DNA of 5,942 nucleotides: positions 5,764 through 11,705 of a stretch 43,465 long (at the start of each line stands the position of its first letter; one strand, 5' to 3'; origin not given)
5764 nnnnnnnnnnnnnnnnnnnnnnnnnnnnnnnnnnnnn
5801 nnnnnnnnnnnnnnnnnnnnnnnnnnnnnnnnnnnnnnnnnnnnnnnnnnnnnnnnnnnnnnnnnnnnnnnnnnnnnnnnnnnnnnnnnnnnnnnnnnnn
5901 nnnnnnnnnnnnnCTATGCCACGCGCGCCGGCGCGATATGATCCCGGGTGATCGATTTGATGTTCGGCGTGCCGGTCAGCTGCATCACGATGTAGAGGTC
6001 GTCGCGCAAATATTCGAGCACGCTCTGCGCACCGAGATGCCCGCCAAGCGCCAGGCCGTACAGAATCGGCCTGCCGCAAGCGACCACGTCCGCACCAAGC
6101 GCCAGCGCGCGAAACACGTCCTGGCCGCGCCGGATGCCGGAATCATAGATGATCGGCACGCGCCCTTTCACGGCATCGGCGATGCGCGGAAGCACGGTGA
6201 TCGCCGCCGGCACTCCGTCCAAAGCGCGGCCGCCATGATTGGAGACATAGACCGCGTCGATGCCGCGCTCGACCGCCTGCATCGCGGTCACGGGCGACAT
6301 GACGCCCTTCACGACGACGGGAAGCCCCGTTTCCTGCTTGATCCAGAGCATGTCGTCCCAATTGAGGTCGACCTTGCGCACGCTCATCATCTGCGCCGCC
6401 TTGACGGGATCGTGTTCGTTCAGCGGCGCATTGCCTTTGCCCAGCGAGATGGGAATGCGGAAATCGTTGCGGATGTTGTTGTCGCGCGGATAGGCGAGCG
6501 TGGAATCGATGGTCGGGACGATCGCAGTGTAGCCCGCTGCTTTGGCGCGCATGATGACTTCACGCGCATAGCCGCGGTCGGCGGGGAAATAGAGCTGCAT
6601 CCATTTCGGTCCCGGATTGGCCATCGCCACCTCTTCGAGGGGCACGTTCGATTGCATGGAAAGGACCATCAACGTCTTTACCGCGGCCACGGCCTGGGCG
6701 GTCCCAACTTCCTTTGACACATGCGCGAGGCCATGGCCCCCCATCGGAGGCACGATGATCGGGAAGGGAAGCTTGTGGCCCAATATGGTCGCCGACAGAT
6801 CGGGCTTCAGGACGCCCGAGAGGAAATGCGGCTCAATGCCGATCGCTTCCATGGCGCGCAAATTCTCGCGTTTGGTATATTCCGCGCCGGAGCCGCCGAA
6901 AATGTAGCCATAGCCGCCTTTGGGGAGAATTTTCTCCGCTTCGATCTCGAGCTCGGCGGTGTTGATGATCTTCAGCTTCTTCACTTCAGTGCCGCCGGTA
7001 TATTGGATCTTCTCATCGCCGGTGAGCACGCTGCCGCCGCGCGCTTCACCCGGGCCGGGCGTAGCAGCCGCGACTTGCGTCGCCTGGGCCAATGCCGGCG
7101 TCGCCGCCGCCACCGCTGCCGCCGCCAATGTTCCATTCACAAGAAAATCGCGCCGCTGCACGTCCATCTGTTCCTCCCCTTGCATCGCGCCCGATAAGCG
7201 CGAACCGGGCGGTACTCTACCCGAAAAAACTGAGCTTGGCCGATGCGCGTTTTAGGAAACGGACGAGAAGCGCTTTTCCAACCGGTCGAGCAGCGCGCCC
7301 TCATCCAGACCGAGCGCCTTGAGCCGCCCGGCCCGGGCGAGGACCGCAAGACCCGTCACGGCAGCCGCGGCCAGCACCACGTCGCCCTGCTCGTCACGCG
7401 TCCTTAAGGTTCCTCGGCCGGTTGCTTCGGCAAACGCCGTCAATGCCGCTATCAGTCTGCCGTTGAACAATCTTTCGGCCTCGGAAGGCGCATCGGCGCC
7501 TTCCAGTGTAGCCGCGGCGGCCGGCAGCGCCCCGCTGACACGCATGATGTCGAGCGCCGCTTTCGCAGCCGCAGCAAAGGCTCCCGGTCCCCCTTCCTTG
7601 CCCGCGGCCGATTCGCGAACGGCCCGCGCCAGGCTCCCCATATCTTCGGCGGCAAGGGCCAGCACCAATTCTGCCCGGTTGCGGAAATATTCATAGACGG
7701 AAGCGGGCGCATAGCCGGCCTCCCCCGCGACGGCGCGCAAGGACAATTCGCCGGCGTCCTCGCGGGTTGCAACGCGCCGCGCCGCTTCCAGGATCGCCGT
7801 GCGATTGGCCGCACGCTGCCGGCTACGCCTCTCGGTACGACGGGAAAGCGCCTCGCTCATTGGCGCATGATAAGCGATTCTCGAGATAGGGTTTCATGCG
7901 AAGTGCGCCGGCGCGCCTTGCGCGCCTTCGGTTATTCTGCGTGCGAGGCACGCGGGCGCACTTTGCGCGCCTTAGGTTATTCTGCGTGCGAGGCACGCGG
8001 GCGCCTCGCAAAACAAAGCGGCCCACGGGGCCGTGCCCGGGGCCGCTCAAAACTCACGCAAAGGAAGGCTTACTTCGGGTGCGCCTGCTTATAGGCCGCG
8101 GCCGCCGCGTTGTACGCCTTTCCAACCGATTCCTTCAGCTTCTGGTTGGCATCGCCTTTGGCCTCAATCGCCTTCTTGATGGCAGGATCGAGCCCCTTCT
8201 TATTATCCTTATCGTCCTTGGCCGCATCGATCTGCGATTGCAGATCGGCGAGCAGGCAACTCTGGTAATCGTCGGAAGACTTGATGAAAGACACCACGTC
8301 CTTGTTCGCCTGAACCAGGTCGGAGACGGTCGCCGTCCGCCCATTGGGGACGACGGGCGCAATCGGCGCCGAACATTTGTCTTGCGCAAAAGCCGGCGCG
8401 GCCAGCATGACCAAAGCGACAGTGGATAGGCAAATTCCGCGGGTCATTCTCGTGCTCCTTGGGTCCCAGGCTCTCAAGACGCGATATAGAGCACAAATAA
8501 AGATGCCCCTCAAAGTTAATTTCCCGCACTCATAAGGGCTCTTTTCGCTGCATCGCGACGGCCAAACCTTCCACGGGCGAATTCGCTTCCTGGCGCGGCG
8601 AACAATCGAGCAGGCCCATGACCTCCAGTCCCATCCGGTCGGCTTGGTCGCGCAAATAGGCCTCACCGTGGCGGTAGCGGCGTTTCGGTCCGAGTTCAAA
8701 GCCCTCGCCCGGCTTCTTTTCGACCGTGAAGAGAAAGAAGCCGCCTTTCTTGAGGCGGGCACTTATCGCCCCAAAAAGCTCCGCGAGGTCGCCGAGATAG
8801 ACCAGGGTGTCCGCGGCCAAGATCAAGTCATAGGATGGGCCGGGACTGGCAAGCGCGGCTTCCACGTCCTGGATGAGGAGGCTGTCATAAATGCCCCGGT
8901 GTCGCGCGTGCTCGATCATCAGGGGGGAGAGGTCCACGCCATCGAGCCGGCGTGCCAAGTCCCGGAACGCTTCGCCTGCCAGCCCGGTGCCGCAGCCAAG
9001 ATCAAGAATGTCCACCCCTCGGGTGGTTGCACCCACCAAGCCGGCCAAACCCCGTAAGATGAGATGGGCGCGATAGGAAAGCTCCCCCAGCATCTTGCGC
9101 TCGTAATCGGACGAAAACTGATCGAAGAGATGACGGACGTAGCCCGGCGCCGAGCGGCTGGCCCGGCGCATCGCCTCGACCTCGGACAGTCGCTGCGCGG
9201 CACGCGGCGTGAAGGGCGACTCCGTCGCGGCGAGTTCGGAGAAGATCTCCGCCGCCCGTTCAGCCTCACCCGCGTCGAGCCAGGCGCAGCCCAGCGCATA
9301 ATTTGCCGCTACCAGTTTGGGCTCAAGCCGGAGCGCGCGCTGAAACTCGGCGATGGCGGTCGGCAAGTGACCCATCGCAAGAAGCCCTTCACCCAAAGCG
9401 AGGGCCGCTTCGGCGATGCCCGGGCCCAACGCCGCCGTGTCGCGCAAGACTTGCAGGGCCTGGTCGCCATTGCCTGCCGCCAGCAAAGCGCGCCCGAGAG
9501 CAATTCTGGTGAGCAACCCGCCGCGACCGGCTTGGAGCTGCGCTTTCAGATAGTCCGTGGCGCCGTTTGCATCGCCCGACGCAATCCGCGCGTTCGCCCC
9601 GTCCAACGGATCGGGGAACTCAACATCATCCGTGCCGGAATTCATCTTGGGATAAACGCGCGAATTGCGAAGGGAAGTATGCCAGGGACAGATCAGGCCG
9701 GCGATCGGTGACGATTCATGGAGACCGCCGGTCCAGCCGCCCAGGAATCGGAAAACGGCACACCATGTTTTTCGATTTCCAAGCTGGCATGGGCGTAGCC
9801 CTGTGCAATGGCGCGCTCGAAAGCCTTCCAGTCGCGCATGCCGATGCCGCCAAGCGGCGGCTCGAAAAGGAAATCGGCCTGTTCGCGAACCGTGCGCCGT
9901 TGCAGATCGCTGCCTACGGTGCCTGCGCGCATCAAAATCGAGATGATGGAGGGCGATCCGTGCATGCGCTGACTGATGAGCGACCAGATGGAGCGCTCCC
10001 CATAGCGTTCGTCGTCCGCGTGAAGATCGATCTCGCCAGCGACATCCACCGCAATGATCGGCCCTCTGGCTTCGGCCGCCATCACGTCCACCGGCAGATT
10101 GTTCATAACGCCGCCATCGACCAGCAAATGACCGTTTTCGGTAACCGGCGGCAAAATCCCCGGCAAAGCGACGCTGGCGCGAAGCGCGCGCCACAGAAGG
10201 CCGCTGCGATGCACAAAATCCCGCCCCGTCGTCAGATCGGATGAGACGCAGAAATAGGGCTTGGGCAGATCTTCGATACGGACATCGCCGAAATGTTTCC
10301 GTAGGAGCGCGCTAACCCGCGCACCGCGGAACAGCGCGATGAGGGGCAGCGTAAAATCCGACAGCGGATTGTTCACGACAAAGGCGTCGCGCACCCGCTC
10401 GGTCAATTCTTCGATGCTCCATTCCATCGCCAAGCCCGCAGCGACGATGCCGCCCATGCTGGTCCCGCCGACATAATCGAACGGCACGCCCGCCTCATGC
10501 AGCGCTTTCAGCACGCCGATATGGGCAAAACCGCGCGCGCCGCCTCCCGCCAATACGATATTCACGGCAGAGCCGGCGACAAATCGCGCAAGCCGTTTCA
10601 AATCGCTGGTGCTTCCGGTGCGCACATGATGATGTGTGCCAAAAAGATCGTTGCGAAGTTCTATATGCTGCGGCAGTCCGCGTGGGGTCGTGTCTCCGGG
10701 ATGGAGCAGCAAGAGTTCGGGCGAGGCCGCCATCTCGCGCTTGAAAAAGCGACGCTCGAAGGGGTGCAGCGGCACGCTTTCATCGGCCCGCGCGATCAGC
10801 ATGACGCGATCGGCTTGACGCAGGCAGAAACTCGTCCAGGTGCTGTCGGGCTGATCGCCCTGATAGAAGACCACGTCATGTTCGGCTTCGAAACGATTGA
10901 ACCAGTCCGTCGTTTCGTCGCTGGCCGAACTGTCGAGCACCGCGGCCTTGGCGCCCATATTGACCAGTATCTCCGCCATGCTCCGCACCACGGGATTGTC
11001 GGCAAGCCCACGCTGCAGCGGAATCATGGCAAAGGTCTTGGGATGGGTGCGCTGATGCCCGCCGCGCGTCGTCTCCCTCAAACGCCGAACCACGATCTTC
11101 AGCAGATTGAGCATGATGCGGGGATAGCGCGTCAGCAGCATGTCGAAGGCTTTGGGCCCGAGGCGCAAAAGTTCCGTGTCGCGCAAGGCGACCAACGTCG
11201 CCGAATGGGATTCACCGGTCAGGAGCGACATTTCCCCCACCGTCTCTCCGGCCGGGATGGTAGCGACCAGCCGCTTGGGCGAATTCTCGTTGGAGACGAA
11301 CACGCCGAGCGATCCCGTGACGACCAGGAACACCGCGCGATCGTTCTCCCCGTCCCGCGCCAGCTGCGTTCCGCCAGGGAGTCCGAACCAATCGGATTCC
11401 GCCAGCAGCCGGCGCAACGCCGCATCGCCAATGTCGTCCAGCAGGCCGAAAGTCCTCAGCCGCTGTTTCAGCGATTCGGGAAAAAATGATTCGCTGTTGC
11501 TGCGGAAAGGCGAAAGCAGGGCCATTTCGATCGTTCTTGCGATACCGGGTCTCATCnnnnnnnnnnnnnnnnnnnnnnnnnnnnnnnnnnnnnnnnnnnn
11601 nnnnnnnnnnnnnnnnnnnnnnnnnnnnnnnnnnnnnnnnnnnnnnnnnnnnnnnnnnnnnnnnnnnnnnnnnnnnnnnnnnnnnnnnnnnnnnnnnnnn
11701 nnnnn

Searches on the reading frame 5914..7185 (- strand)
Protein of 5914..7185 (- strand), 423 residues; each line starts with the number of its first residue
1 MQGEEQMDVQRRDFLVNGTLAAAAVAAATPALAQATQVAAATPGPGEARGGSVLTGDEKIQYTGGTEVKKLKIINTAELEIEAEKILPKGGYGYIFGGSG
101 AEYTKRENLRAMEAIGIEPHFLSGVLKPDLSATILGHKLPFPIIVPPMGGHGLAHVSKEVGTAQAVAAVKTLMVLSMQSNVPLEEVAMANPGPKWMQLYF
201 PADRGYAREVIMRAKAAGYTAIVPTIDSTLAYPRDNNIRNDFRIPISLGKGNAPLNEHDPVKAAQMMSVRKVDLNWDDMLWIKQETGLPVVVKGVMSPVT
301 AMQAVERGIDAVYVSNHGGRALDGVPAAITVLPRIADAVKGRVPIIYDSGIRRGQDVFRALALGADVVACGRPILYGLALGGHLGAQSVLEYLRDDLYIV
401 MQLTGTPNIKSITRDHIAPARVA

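Call 6: search_protein_families(library=ncbifam, proteins=[window:5914-7185:-], max_evalue=0.00001)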
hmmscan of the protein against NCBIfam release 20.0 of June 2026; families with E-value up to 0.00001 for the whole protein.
window:5914-7185:- (423 aa): 5 families
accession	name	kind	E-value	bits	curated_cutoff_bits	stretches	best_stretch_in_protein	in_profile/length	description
TIGR02708.1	L_lactate_ox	equivalog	4.4e-100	335.2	645.5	1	62-412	2-353/367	L-lactate oxidase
NF008398.0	PRK11197.1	subfamily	9.1e-70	235.3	376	2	273-418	231-376/381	L-lactate dehydrogenase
TIGR03966.1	actino_HemFlav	equivalog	1.1e-65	221.9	470.85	2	274-417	234-377/385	pre-mycofactocin synthase MftD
NF033901.1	L_lactate_LldD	exception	2.6e-63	214.3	550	2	274-417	232-375/377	FMN-dependent L-lactate dehydrogenase LldD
TIGR02151.1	IPP_isom_2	equivalog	5.9e-13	48.4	281.3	1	335-415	253-332/338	type 2 isopentenyl-diphosphate Delta-isomerase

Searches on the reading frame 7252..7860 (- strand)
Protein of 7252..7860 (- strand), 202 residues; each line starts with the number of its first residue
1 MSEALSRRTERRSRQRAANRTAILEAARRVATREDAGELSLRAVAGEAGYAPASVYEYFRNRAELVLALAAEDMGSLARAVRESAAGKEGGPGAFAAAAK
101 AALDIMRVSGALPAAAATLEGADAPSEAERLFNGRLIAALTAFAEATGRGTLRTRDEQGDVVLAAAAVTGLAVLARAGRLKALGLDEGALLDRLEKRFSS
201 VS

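Call 6: search_protein_families(library=ncbifam, proteins=[window:7252-7860:-], max_evalue=0.00001)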
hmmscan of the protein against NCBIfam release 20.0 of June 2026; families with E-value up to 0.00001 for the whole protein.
window:7252-7860:- (202 aa): 1 family
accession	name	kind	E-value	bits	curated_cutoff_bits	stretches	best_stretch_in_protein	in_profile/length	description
NF008402.0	PRK11202.1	equivalog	1.8e-08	34.3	151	1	12-74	5-68/211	HTH-type transcriptional repressor FabR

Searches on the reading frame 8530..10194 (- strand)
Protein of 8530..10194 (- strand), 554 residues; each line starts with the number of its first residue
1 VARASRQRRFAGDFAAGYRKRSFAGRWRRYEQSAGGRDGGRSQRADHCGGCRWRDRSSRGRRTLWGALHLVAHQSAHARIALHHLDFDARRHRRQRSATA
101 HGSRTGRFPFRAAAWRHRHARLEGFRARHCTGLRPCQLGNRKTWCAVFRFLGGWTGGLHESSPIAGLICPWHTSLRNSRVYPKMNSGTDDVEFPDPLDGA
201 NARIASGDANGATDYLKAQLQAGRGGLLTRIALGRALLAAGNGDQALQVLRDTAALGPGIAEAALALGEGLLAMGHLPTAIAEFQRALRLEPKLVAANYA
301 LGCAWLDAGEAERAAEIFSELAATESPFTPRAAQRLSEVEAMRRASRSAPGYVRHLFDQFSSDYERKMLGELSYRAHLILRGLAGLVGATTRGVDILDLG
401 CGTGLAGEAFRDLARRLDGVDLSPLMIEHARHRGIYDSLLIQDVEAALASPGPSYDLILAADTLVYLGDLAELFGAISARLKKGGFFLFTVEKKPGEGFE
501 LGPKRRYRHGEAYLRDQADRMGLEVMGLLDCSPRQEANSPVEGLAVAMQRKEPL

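Call 6: search_protein_families(library=ncbifam, proteins=[window:8530-10194:-], max_evalue=0.00001)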
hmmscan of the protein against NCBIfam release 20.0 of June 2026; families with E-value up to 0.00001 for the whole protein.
window:8530-10194:- (554 aa): 10 families
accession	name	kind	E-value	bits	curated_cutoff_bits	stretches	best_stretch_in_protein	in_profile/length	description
TIGR02917.1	PEP_TPR_lipo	equivalog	2.2e-10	39.1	312.2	1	220-324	356-460/899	XrtA/PEP-CTERM system TPR-repeat protein PrsT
TIGR02072.1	BioC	equivalog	4.3e-09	36.5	184.95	1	394-490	36-133/244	malonyl-ACP O-methyltransferase BioC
NF045667.1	MTase_DVU1556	equivalog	1.3e-08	34.6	155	1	391-490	21-120/213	DVU_1556 family methyltransferase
TIGR01983.1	UbiG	equivalog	1.3e-08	34.5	102.95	1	390-491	47-154/228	bifunctional 2-polyprenyl-6-hydroxyphenol methylase/3-demethylubiquinol 3-O-methyltransferase UbiG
NF007610.0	PRK10258.1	equivalog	1.6e-08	34.2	342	1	394-490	44-139/251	malonyl-ACP O-methyltransferase BioC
TIGR02021.1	BchM-ChlM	equivalog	4e-08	32.9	158.9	1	390-485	52-151/218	magnesium protoporphyrin IX methyltransferase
NF040959.1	MamA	equivalog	7.5e-08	32.1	200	1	202-320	46-164/204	magnetosome protein MamA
NF007302.0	PRK09782.1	equivalog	2.3e-07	29.2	1223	1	194-360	546-710/990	phage receptor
NF010703.0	PRK14103.1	equivalog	4.9e-07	29.4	320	1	387-491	25-126/256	trans-aconitate 2-methyltransferase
NF043040.1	corrin_prot_MT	hypoth_equivalog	1.4e-06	27.9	180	1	391-495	40-153/216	corrinoid protein-associated methyltransferase CpaM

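Call 24: search_protein_families(library=pfam, proteins=[window:8530-10194:-], max_evalue=0.001)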
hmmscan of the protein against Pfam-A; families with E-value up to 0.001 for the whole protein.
window:8530-10194:- (554 aa): 13 families
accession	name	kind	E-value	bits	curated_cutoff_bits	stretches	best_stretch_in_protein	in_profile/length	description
PF08242.18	Methyltransf_12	-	6.6e-13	49.7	30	1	397-487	1-98/98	Methyltransferase domain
PF13489.12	Methyltransf_23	-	1.1e-12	48.4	27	1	374-492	4-119/164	Methyltransferase domain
PF13649.12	Methyltransf_25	-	1.4e-12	48.5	27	1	396-485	1-97/97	Methyltransferase domain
PF08241.18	Methyltransf_11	-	3.5e-12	47.2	21.2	1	397-489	1-95/95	Methyltransferase domain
PF14559.12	TPR_19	-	5.5e-10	39.9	25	2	204-259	2-57/68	Tetratricopeptide repeat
PF13432.12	TPR_16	-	1.7e-08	35.2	32.7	1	265-324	1-59/65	Tetratricopeptide repeat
PF13847.12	Methyltransf_31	-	1.4e-07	31.8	27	1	392-490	3-110/145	Methyltransferase domain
PF07719.23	TPR_2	-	1.9e-06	28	27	0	261-293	1-33/34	Tetratricopeptide repeat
PF05401.17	NodS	-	7.5e-06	26.3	24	1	393-478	44-130/201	Nodulation protein S (NodS)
PF23300.3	HEAT_Nup120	-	3.2e-05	24.3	29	1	280-361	14-96/170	Nucleoporin Nup120, HEAT repeats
PF13414.12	TPR_11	-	3.6e-05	23.8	26.8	1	272-303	5-36/42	TPR repeat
PF13428.12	TPR_14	-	4.1e-05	24.3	23.5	0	230-269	4-43/44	Tetratricopeptide repeat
PF01209.24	Ubie_methyltran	-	9.1e-05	22.4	20.1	1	352-437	8-99/233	ubiE/COQ5 methyltransferase family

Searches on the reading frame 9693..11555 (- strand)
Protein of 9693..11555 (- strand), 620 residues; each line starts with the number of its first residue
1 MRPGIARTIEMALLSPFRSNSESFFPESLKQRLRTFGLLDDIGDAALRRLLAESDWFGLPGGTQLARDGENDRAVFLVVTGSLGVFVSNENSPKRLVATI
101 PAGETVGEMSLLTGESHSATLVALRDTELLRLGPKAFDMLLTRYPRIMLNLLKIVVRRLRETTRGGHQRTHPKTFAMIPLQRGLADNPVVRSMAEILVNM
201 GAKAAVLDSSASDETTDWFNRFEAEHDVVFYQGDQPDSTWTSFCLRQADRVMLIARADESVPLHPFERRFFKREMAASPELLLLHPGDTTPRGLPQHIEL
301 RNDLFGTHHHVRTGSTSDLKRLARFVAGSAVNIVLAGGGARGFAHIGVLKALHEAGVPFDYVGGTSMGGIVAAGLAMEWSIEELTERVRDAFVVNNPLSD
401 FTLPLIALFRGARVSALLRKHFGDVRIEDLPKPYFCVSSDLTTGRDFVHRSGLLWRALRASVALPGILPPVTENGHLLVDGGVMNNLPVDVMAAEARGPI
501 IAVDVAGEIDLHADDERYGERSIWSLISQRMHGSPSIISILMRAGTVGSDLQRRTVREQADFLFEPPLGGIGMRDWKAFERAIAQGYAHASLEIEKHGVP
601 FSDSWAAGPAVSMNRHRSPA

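Call 7: search_protein_families(library=ncbifam, proteins=[window:9693-11555:-], max_evalue=0.00001)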
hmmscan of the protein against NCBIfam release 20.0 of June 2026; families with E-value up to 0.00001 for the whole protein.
window:9693-11555:- (620 aa): 8 families
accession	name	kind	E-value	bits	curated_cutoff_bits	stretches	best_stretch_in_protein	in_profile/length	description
NF007623.0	PRK10279.1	equivalog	6.4e-31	107.6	272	1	331-515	6-190/301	patatin-like phospholipase RssA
NF041079.1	CBASS_lipase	equivalog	1.9e-12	47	200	1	334-497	5-189/317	CBASS cGAMP-activated phospholipase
NF008732.0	PRK11753.1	equivalog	9.3e-12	44.8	266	1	44-164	13-134/214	cAMP-activated global transcriptional regulator CRP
NF043045.1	T4SS_VpdC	equivalog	1.5e-11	43.1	1000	1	332-387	307-362/880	Dot/Icm T4SS effector VpdC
NF058543.1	ActPatMycb56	equivalog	7.2e-08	31.6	460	1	41-159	6-122/317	acetyltransferase Pat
TIGR03896.1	cyc_nuc_ocin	subfamily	1.3e-06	28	161.05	1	55-147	162-254/317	bacteriocin-type transport-associated protein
NF041163.2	encap_f2b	equivalog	4.9e-06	25.9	400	0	30-166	70-208/450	family 2B encapsulin nanocompartment shell protein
NF053870.1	DS2_1_antiphage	equivalog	6.8e-06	25.6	400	0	334-389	4-64/299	anti-phage phospholipase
